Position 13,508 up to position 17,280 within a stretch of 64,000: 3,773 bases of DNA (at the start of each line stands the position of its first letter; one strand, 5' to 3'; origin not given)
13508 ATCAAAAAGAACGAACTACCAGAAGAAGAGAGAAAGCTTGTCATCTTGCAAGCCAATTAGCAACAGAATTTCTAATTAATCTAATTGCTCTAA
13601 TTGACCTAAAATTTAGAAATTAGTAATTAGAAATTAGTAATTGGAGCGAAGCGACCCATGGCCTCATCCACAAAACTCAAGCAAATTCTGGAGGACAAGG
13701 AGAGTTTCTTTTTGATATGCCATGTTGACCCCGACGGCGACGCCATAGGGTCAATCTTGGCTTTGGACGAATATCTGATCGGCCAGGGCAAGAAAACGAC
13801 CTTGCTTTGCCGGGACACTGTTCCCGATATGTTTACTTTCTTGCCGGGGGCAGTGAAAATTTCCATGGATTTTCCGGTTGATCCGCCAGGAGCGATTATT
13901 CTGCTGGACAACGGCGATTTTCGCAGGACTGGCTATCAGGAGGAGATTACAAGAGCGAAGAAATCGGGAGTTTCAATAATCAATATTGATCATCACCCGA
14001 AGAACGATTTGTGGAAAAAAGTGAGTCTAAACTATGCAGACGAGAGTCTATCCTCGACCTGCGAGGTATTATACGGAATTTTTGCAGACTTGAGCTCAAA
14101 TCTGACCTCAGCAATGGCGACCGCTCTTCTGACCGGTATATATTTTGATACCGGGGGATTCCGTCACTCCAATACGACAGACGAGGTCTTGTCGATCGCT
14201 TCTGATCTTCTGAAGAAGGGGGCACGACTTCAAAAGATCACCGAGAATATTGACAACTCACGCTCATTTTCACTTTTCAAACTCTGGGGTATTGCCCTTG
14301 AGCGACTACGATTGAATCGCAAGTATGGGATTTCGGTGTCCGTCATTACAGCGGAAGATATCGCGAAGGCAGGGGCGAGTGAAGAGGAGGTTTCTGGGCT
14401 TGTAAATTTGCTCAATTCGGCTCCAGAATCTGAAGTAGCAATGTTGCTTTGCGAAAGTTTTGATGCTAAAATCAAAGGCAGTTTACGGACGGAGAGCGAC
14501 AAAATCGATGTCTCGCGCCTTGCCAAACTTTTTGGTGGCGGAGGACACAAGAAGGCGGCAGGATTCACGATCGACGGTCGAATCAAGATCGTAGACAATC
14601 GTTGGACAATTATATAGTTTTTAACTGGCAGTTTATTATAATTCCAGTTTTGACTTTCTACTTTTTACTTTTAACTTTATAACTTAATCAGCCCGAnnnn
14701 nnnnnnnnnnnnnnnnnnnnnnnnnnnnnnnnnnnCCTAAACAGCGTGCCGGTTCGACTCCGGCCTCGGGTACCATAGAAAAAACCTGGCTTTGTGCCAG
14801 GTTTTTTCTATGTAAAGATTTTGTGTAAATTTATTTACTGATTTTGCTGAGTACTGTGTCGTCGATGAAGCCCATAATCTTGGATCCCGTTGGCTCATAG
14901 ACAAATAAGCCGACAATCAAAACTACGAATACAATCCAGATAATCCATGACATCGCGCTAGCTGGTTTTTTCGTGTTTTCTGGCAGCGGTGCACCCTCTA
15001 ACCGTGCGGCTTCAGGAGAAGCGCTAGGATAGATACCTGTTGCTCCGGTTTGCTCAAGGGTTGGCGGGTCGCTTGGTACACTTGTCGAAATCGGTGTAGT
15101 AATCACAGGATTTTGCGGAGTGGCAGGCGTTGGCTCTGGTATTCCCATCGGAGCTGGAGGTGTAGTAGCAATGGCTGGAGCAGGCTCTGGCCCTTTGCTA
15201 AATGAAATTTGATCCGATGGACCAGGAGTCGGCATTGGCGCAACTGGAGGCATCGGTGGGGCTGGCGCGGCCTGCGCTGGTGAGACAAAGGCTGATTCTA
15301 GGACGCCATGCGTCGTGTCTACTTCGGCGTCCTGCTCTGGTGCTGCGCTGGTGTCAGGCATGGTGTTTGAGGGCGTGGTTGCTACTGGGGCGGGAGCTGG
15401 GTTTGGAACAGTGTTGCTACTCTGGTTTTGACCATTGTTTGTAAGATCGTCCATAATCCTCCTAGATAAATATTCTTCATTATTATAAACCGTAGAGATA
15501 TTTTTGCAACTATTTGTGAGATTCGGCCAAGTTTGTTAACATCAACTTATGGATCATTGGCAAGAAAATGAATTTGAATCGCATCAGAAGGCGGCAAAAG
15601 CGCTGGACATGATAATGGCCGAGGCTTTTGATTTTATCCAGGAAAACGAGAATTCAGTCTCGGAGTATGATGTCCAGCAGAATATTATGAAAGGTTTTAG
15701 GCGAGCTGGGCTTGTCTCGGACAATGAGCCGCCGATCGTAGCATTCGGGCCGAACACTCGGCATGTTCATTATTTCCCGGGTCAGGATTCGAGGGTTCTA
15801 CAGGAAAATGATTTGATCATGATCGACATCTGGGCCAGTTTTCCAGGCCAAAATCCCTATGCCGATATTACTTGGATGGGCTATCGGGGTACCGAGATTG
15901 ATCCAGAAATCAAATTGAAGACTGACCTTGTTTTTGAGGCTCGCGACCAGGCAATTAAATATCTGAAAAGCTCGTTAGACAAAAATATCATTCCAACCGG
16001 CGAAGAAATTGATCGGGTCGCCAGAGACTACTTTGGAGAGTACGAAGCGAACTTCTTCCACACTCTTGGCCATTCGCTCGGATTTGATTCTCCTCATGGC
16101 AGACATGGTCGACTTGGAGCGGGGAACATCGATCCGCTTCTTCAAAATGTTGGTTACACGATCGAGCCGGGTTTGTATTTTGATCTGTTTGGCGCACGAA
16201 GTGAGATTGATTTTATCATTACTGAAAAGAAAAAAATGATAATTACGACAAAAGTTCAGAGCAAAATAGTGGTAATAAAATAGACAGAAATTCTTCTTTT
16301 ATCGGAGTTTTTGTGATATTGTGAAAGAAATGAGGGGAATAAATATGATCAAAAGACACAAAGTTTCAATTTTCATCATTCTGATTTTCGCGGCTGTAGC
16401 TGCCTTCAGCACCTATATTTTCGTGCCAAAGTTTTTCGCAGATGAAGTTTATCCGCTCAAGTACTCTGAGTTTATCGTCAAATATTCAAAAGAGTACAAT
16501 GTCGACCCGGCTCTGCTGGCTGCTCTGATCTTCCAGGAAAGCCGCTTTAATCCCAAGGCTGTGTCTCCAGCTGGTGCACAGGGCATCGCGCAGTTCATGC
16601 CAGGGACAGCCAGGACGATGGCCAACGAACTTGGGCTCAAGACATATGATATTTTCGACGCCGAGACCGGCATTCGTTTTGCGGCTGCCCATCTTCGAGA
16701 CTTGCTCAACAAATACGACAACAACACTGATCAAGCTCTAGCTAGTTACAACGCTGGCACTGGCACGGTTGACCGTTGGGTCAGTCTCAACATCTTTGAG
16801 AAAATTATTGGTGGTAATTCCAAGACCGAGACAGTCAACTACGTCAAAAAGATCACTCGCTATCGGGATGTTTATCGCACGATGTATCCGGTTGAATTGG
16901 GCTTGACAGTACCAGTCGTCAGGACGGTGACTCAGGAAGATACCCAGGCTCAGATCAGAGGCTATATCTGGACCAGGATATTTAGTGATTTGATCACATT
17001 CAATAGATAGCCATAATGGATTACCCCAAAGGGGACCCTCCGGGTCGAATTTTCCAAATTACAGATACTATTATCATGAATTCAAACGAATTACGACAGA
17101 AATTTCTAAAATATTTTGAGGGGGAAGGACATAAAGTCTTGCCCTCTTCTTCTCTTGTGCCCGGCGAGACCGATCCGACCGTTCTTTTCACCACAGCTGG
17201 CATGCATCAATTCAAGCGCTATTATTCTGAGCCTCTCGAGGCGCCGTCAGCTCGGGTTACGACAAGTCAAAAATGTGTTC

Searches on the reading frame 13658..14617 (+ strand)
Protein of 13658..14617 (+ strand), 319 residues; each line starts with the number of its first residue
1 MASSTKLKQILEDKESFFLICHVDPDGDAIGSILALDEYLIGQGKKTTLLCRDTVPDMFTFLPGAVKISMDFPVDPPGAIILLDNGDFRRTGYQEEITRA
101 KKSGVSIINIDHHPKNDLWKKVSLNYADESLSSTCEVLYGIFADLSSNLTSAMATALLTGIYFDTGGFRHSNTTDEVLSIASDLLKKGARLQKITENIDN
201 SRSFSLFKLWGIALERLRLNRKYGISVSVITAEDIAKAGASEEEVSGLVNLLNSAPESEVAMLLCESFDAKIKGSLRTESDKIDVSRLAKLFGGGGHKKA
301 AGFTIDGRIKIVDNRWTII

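Call 55: search_protein_families(library=pfam, proteins=[window:13658-14617:+], max_evalue=0.00001)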
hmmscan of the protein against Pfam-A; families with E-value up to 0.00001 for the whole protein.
window:13658-14617:+ (319 aa): 2 families
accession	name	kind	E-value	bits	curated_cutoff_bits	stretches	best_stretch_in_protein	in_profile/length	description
PF01368.27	DHH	-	1.2e-18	68.1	28.1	1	18-161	3-125/125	DHH family, N-terminal domain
PF02272.25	DHHA1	-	4.3e-11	43.6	25.9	1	234-306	9-84/102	DHHA1 domain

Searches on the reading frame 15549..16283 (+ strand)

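Call 17: search_protein_families(library=pfam, proteins=[window:15549-16283:+])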
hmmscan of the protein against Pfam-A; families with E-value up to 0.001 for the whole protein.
window:15549-16283:+ (244 aa): 1 family
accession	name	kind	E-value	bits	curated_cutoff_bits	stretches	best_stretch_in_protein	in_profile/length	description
PF00557.29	Peptidase_M24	-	1.5e-30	107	23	1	11-226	2-208/208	Metallopeptidase family M24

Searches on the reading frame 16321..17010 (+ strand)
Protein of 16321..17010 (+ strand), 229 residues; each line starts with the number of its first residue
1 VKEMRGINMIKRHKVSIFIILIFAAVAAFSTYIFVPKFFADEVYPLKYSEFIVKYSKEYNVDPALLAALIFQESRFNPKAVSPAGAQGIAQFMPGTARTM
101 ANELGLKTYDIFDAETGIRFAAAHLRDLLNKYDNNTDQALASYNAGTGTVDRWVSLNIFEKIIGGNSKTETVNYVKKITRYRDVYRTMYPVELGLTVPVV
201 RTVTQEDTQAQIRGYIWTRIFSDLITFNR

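Call 17: search_protein_families(library=pfam, proteins=[window:16321-17010:+])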
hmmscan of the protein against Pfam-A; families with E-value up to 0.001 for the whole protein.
window:16321-17010:+ (229 aa): 3 families
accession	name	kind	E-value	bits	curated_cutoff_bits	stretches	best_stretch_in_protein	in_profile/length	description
PF01464.25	SLT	-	3.3e-32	111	21.3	1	52-157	3-108/117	Transglycosylase SLT domain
PF13406.11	SLT_2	-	4.2e-05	23.4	24.3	0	82-103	151-172/292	Transglycosylase SLT domain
PF18013.6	Phage_lysozyme2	-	4.7e-05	24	28.2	1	68-142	25-101/140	Phage tail lysozyme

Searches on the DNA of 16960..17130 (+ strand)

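Call 26: search_rna_families(source=window, start=16960, end=17130, threshold=evalue, max_evalue=10)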
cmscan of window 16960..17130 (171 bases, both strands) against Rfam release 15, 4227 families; matches with E-value up to 10: 1.
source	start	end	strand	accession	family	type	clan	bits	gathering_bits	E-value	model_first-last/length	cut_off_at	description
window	17064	17097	-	RF01345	CRISPR-DR35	Gene; CRISPR;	-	14.5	35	2.6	1-36/36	no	CRISPR RNA direct repeat element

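Call 45: build_rna_model(alignment_id=A3, structure=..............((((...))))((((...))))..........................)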
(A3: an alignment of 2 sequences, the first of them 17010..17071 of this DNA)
Model R1 built from alignment A3 (2 sequences, 62 columns); structure: as given.
model positions 62; base pairs 8; branch points 1; effective number of sequences 1.93; information 0.903 bits per position. Calibrated on 0.2 Mb of random sequence (short: E-values are rough).
structure used (alignment columns):
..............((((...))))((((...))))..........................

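Call 46: search_with_rna_model(model_id=R1, sources=[window, L004, L005, L006, L007, L008, L009, L010, L011, L012, L013], max_evalue=10)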
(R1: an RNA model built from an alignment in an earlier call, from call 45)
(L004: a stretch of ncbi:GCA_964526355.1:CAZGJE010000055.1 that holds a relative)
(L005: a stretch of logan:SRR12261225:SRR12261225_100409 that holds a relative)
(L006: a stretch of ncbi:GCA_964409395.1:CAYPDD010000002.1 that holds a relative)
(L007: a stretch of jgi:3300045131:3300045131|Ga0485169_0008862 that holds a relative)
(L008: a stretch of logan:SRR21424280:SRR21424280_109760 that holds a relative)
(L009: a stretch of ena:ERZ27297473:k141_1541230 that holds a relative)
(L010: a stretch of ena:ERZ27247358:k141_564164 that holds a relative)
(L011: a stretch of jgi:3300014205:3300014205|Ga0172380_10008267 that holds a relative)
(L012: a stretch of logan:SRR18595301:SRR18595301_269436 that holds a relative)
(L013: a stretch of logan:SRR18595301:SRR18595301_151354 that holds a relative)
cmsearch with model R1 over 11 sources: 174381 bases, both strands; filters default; matches with E-value up to 10: 14.
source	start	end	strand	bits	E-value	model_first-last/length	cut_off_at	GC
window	17010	17071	+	93.7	3.4e-19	1-62/62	no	0.45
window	34580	34641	+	93.5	3.7e-19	1-62/62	no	0.48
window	48036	48069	+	18.7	0.16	15-46/62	no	0.71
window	34594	34615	-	18.2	0.22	15-36/62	no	0.73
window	48033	48058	-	14.7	1.5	15-38/62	no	0.81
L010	5069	5116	+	14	2.2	1-62/62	no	0.29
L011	5054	5101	+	14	2.2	1-62/62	no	0.29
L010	11219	11268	+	13.5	2.7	1-62/62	no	0.4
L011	11204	11253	+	13.5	2.7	1-62/62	no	0.4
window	35531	35586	+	12.7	4.3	1-62/62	no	0.41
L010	1853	1920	+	12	6.4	1-62/62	no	0.34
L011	1838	1905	+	12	6.4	1-62/62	no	0.34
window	47885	47908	-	11.9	6.8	15-37/62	no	0.67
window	17024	17045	-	11.7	7.4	15-36/62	no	0.73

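Call 50: search_with_rna_model(model_id=R1, sources=[L010], max_evalue=10, show_alignments=4)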
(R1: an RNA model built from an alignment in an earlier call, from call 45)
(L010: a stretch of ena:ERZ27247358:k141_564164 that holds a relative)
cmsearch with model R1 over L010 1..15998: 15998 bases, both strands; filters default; matches with E-value up to 10: 3.
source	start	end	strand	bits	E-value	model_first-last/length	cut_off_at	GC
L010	5069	5116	+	14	0.2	1-62/62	no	0.29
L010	11219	11268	+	13.5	0.25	1-62/62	no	0.4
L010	1853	1920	+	12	0.59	1-62/62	no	0.34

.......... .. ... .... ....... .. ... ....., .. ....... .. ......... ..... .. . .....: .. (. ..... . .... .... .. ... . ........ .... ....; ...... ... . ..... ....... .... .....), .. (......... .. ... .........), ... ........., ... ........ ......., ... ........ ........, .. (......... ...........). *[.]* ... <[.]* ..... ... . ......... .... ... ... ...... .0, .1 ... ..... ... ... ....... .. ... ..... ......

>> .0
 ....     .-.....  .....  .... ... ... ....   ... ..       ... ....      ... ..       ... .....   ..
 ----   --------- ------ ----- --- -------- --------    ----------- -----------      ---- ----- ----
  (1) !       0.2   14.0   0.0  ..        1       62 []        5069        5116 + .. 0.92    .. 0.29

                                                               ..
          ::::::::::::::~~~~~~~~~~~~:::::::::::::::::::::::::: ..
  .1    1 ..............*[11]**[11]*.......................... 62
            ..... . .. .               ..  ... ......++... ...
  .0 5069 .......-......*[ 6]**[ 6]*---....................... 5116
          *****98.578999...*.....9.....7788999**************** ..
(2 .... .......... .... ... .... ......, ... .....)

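Call 65: search_with_rna_model(model_id=R1, sources=[L014, L015, L016, L017, L018, L019, L020, L021, L022], max_evalue=10)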
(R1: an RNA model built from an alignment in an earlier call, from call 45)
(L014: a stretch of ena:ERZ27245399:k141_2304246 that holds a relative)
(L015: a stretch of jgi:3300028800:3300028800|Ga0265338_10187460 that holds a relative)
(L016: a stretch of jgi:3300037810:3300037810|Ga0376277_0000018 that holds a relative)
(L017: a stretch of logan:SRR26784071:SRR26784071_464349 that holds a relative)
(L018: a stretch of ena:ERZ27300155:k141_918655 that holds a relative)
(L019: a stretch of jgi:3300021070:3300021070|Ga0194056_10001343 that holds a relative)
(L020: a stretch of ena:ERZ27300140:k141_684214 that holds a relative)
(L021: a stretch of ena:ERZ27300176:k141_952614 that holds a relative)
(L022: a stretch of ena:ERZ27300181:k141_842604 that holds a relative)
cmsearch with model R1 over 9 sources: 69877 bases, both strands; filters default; matches with E-value up to 10: 0.
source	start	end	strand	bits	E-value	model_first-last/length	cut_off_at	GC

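Call 78: search_dna_similar(query=window:17010-17071:+, collection=phages, mode=distant, max_evalue=1, max_rows=10)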
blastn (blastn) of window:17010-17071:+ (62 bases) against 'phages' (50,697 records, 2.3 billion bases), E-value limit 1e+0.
Records with a match: 1; places in all: 1; records where one place covers at least 80% of the query: 0.
Best place of each record, by identity: 80-90% 1.
By first word of the organism name: Caudoviricetes 1.
By host as written in the record: - 1.
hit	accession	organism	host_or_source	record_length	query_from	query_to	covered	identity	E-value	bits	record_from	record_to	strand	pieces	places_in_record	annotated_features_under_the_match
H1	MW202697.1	Caudoviricetes sp.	Manatee Spring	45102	29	61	53%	84.8%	4e-1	38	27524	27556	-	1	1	head to tail connecting protein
